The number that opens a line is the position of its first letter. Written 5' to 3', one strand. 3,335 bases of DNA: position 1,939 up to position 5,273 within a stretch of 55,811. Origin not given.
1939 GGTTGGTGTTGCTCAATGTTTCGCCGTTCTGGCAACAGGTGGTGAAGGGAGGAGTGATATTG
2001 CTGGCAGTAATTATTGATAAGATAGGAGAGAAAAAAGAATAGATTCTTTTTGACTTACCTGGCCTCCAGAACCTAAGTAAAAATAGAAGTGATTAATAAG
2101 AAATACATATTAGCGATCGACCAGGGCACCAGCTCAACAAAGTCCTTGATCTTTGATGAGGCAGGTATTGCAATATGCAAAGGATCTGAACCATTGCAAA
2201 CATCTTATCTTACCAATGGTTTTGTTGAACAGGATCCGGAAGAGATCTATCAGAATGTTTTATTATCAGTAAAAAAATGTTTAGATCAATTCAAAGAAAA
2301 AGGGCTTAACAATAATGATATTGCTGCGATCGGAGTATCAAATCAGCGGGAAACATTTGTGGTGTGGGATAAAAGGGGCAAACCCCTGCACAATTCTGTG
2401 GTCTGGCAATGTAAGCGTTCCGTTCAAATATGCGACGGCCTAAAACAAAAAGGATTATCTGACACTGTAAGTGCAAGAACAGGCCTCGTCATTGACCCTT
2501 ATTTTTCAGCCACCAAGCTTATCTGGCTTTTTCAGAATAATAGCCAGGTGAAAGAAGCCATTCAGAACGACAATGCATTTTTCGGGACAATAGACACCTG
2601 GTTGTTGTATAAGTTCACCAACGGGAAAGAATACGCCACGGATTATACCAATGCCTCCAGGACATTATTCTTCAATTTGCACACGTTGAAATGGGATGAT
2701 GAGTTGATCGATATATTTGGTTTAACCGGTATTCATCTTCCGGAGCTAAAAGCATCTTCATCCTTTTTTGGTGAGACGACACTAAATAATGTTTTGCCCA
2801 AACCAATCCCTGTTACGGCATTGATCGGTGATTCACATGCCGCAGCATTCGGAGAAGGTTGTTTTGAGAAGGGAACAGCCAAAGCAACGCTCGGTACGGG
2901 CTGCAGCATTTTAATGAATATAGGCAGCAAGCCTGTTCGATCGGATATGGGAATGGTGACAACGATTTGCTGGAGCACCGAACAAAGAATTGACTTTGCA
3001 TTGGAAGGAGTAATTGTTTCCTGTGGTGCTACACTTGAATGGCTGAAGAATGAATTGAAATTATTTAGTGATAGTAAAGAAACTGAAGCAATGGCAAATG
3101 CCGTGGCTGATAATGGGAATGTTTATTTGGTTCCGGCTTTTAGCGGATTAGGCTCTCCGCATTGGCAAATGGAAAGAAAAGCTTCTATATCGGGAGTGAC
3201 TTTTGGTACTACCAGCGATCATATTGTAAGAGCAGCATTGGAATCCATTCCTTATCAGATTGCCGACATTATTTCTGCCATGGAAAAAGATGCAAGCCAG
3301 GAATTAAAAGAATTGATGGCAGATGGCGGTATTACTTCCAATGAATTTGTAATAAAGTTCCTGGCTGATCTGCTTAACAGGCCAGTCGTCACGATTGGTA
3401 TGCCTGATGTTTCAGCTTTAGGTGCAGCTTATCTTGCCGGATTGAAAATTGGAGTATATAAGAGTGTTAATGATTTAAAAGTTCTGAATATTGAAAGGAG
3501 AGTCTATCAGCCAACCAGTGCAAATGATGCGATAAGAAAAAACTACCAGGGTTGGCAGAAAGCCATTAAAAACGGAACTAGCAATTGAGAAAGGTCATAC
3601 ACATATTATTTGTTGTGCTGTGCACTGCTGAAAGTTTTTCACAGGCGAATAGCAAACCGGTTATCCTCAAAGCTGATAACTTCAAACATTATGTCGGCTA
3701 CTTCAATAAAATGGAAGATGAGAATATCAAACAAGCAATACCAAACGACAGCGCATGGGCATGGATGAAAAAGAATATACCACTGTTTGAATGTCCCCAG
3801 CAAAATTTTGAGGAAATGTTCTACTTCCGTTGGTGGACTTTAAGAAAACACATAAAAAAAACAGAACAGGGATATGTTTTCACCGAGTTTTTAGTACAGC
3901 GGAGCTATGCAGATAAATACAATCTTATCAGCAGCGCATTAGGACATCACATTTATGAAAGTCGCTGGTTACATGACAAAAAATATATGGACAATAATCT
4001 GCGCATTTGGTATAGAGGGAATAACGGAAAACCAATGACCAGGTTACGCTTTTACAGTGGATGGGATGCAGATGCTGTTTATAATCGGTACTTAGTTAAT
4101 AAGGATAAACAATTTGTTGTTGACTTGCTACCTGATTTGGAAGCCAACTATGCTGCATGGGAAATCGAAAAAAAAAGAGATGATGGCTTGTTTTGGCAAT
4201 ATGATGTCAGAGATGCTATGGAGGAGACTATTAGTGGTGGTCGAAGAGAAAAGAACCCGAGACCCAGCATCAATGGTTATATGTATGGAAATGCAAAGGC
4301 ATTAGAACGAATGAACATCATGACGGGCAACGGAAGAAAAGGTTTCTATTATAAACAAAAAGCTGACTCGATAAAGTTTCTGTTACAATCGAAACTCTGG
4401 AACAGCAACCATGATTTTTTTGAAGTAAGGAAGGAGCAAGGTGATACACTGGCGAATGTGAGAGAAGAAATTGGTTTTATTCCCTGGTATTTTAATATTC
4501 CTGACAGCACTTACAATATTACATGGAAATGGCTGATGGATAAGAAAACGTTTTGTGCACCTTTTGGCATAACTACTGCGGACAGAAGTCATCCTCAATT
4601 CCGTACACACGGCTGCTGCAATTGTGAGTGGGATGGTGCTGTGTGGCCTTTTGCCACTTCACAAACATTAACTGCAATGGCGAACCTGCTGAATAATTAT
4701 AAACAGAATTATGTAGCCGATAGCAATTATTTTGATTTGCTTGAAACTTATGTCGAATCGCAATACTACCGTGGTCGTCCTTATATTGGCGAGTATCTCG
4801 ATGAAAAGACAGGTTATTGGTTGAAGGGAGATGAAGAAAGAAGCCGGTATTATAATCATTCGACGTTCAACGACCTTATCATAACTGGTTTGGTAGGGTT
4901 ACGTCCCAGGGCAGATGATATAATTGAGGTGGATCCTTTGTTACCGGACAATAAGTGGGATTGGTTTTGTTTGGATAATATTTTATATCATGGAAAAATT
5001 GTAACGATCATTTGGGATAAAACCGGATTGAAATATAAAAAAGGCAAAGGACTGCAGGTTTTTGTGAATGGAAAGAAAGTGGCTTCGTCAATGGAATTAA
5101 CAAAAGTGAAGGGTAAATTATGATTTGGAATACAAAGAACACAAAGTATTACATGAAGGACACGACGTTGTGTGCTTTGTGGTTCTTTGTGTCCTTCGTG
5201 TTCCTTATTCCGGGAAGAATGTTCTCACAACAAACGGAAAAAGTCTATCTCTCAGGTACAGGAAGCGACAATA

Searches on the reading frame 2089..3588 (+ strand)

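Call 6: search_protein_families(library=pfam, proteins=[window:2089-3588:+])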
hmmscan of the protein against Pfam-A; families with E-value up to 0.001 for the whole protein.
window:2089-3588:+ (499 aa): 2 families
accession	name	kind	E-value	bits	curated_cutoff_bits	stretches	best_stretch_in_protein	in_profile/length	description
PF00370.27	FGGY_N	-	7.9e-68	229.1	28.8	1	6-255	1-245/245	FGGY family of carbohydrate kinases, N-terminal domain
PF02782.22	FGGY_C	-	3e-37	128.8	27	1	265-451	2-195/198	FGGY family of carbohydrate kinases, C-terminal domain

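Call 38: search_protein_families(library=ncbifam, proteins=[window:2089-3588:+], max_evalue=0.00001)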
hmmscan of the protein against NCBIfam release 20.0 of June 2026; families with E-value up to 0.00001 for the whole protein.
window:2089-3588:+ (499 aa): 12 families
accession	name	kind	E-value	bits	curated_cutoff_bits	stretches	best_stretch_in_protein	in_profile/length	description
NF000756.0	PRK00047.1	subfamily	8e-176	585.2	498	1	2-496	2-494/502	glycerol kinase GlpK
TIGR01311.1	glycerol_kin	equivalog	2e-170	567.4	590.35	1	5-495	1-492/496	glycerol kinase GlpK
TIGR01312.1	XylB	equivalog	1.3e-62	211.9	380.25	1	9-488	2-475/481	xylulokinase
TIGR01314.1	gntK_FGGY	equivalog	2.4e-47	161.6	648.55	1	6-482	1-478/505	gluconokinase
NF011601.0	PRK15027.1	equivalog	7.9e-35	120.2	912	1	8-472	3-455/484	xylulokinase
NF008187.0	PRK10939.1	equivalog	1.7e-28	99.6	528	1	4-494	3-501/521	autoinducer-2 kinase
TIGR02628.1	fuculo_kin_coli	equivalog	2.3e-28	99.4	470.9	1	7-471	3-460/465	L-fuculokinase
NF003154.0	PRK04123.1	equivalog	3.5e-21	75.5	428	1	236-489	265-530/554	ribulokinase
TIGR01315.1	5C_CHO_kinase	subfamily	2.1e-16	59.7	408.7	1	317-464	356-502/541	FGGY family pentulose kinase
NF007925.0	PRK10640.1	equivalog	2.7e-15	55.7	639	1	38-463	35-450/489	rhamnulokinase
TIGR02627.1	rhamnulo_kin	equivalog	1.9e-14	53.1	527.95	1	41-461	32-442/454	rhamnulokinase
TIGR01234.1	L-ribulokinase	equivalog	4.3e-13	48.9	583.25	1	333-481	364-514/536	ribulokinase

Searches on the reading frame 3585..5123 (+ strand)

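Call 6: search_protein_families(library=pfam, proteins=[window:3585-5123:+])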
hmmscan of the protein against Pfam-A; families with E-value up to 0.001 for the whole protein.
window:3585-5123:+ (512 aa): 2 families
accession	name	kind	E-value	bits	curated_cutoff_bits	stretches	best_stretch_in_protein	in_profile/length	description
PF22422.2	MGH1-like_GH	-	2.5e-83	281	27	1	111-426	1-356/356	Mannosylglycerate hydrolase MGH1-like glycoside hydrolase domain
PF03633.20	Glyco_hydro_65C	-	7.7e-13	48.4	22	1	441-499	3-60/62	Glycosyl hydrolase family 65, C-terminal domain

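Call 47: search_protein_families(library=ncbifam, proteins=[window:3585-5123:+], max_evalue=1e-10)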
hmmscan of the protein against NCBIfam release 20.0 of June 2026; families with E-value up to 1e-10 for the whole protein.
window:3585-5123:+ (512 aa): 1 family
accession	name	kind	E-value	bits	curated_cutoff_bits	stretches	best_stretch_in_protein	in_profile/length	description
NF041578.1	betaarabinsidaseHypBA2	equivalog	2.9e-11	41.6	3200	1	426-506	747-826/1709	beta-L-arabinobiosidase HypBA2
